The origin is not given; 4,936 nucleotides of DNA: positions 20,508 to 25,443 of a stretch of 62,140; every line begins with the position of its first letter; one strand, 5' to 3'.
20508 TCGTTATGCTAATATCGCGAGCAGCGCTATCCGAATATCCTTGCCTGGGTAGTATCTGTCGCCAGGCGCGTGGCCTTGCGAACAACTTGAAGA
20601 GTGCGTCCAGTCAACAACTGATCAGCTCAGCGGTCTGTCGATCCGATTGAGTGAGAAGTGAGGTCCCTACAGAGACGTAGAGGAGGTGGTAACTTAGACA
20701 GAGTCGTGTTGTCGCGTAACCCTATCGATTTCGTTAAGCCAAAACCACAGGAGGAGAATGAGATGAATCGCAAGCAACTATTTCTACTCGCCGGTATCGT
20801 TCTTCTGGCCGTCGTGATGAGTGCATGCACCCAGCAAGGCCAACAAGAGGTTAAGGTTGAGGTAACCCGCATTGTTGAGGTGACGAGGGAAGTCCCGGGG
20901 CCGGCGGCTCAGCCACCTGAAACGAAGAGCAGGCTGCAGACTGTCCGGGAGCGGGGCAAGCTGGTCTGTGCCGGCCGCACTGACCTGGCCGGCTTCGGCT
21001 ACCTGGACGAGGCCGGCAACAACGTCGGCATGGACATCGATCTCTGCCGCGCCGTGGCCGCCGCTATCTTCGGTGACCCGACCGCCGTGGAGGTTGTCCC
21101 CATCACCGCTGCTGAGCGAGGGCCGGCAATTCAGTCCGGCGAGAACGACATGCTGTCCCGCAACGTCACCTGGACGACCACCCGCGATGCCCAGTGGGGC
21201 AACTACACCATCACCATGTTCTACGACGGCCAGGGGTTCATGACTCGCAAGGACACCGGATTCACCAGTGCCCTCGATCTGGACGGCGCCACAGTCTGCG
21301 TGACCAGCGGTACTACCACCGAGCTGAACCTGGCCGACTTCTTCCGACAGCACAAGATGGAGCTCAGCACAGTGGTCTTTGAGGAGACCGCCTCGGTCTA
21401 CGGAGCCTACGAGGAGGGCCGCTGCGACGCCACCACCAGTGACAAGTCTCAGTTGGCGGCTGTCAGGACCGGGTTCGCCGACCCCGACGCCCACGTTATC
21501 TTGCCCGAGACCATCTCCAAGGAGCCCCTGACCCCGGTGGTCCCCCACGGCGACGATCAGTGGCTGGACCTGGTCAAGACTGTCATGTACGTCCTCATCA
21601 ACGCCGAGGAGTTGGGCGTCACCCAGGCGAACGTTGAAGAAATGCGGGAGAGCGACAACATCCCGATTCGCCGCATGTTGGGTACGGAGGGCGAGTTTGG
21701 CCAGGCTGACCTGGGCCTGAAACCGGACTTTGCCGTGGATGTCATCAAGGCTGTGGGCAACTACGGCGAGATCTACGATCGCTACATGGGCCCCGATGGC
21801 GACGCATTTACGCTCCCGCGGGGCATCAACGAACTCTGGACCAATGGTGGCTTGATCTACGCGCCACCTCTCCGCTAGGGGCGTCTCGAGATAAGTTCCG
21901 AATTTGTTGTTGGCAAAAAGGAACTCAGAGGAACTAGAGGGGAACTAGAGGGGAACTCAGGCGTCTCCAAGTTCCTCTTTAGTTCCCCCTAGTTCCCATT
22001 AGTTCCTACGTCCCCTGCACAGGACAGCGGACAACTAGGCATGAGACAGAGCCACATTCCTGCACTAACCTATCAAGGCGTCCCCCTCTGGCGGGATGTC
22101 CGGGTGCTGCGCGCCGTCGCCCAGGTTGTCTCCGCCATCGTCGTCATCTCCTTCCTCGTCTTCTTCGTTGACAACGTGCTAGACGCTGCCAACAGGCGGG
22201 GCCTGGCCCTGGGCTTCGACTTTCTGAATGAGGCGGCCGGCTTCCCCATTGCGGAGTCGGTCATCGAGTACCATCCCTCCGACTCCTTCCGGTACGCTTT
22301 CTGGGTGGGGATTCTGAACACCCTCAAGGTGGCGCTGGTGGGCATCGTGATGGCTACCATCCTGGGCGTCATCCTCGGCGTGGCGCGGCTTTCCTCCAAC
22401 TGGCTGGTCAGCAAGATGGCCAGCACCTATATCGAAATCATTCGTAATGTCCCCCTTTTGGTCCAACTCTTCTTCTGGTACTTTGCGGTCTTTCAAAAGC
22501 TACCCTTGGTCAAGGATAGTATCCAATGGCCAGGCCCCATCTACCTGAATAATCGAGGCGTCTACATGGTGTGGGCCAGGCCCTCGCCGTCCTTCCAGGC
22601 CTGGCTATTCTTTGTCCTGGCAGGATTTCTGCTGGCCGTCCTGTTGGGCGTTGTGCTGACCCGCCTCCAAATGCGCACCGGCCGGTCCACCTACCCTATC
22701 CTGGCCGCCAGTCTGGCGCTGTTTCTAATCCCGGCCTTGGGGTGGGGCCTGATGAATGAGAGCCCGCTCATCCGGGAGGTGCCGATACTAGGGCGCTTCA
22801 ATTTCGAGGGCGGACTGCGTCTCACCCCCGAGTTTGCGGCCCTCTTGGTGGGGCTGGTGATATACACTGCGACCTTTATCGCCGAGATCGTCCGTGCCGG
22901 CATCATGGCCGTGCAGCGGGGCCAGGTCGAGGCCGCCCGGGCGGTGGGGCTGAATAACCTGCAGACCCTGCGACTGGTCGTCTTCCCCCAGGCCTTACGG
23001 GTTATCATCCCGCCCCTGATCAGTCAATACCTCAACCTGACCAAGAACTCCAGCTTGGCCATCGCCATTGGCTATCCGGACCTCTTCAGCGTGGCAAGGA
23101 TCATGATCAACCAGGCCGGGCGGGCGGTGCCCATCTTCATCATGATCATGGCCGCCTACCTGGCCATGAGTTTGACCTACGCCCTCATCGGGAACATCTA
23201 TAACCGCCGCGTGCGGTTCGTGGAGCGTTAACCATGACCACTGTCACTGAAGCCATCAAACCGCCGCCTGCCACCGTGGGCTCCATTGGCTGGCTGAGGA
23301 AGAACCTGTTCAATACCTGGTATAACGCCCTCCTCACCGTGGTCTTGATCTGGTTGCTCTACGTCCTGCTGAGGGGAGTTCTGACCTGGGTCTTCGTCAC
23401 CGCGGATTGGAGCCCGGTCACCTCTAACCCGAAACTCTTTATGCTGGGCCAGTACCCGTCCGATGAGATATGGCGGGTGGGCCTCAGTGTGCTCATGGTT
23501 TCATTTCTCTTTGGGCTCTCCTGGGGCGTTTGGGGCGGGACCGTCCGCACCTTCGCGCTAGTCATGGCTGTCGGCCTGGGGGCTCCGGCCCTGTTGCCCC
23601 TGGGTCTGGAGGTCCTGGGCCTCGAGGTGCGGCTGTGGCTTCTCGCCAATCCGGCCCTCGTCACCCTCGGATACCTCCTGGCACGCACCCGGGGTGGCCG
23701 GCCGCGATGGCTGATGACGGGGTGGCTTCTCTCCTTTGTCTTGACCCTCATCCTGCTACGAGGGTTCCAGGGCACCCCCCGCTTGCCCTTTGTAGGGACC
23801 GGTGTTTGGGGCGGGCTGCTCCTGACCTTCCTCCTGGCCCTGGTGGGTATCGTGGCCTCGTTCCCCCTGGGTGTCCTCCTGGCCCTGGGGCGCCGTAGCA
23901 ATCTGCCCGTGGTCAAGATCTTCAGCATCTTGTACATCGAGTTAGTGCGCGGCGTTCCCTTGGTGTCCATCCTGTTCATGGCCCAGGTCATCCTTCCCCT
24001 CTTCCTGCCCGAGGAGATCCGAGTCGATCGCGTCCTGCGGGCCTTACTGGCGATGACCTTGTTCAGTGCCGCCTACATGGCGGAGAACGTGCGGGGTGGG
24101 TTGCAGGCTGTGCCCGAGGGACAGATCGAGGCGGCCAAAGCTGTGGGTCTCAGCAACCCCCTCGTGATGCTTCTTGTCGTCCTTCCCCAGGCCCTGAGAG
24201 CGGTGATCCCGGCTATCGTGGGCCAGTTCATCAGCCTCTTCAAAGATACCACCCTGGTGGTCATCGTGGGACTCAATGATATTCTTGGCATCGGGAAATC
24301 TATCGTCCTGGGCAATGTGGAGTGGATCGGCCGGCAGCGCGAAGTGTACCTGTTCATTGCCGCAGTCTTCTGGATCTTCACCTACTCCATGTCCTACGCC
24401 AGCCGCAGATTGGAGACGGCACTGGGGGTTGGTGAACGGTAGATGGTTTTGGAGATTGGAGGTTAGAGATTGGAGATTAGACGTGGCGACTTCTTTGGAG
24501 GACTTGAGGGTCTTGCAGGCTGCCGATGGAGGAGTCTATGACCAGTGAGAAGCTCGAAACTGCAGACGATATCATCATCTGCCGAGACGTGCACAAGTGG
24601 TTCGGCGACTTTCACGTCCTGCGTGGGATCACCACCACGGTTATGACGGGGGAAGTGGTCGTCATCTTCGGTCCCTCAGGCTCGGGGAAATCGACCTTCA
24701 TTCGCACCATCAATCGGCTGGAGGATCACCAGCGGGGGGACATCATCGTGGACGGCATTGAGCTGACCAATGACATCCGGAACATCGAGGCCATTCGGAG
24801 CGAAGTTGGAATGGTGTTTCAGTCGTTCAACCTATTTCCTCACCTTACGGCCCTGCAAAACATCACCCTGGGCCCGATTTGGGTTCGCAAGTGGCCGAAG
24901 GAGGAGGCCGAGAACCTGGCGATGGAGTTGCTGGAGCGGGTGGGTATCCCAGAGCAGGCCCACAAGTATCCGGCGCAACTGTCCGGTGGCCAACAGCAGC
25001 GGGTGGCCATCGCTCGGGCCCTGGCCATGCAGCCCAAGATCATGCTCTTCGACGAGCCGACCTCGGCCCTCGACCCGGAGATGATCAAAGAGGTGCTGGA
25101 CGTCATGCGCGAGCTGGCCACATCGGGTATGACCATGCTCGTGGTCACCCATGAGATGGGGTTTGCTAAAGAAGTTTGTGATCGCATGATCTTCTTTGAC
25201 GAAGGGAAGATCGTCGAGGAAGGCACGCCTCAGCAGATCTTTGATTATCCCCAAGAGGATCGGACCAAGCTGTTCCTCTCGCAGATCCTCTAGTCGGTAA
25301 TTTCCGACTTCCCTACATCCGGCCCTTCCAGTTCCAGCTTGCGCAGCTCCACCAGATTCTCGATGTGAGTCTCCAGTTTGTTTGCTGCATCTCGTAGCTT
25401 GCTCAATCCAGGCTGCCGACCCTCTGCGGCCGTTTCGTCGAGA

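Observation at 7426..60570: More than 20 loci carry hairpin or array elements built from degenerate tandem short units (mostly 7 nt), in at least nine unrelated sequence families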

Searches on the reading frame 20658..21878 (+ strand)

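Call 9: search_protein_families(library=pfam, proteins=[window:20658-21878:+])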
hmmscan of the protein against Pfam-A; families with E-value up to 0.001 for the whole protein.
window:20658-21878:+ (406 aa): 1 family
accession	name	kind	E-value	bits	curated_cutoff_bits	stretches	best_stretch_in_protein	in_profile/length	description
PF00497.25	SBP_bac_3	-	7.4e-16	58.6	26.4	1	103-325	2-98/132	Bacterial extracellular solute-binding proteins, family 3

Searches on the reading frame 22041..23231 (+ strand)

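Call 9: search_protein_families(library=pfam, proteins=[window:22041-23231:+])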
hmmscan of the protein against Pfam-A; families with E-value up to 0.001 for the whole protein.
window:22041-23231:+ (396 aa): 1 family
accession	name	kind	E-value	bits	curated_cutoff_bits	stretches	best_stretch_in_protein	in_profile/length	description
PF00528.27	BPD_transp_1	-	4.8e-18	66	26.4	2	265-392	53-183/184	Binding-protein-dependent transport system inner membrane component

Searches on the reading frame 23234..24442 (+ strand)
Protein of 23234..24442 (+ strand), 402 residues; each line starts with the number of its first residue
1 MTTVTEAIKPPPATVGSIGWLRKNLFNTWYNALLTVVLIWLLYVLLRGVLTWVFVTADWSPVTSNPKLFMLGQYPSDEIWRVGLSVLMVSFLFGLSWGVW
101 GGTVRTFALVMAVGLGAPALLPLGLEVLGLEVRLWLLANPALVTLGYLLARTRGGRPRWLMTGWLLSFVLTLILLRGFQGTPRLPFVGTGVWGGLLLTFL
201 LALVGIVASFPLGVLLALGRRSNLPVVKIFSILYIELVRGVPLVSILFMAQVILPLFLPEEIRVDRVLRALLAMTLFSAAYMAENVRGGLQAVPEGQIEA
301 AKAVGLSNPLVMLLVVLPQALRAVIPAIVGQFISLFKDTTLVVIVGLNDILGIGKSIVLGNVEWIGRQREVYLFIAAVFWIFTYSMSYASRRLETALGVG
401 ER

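Call 9: search_protein_families(library=pfam, proteins=[window:23234-24442:+])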
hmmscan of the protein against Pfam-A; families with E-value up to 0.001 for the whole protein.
window:23234-24442:+ (402 aa): 1 family
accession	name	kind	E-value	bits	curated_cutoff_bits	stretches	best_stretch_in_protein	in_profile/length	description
PF00528.27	BPD_transp_1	-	8e-17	62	26.4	1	210-395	2-180/184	Binding-protein-dependent transport system inner membrane component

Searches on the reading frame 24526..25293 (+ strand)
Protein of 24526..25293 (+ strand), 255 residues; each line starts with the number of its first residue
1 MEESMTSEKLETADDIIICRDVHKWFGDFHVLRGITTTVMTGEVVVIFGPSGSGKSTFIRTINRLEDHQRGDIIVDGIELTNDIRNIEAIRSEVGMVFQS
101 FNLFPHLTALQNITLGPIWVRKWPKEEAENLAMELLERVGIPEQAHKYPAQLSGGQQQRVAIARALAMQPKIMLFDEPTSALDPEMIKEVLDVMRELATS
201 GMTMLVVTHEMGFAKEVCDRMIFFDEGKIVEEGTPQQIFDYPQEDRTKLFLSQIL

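Call 9: search_protein_families(library=pfam, proteins=[window:24526-25293:+])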
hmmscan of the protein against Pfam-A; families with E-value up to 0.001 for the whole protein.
window:24526-25293:+ (255 aa): 9 families
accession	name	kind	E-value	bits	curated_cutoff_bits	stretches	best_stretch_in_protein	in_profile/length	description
PF00005.33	ABC_tran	-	2.1e-37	129.2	25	1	32-180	1-137/137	ABC transporter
PF13304.12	AAA_21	-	4.4e-13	50.4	27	1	149-210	235-299/304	AAA domain, putative AbiEii toxin, Type IV TA system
PF02463.25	SMC_N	-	1.6e-09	38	40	1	40-220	22-207/220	RecF/RecN/SMC N terminal domain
PF13401.12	AAA_22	-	3.9e-05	24.4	27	1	42-195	5-109/130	AAA domain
PF09818.15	ABC_ATPase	-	4.2e-05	23.2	23.2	0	40-110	78-144/283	P-loop domain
PF13166.12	AAA_13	-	7.9e-05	22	36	0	169-220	526-580/713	AAA domain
PF13191.12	AAA_16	-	0.00026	22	32.6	1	41-72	21-52/167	AAA ATPase domain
PF01637.24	ATPase_2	-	0.00036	20.8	33.2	1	41-77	19-56/225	ATPase domain predominantly from Archaea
PF13555.12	AAA_29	-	0.00077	19.6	27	0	38-60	18-40/61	P-loop containing region of AAA domain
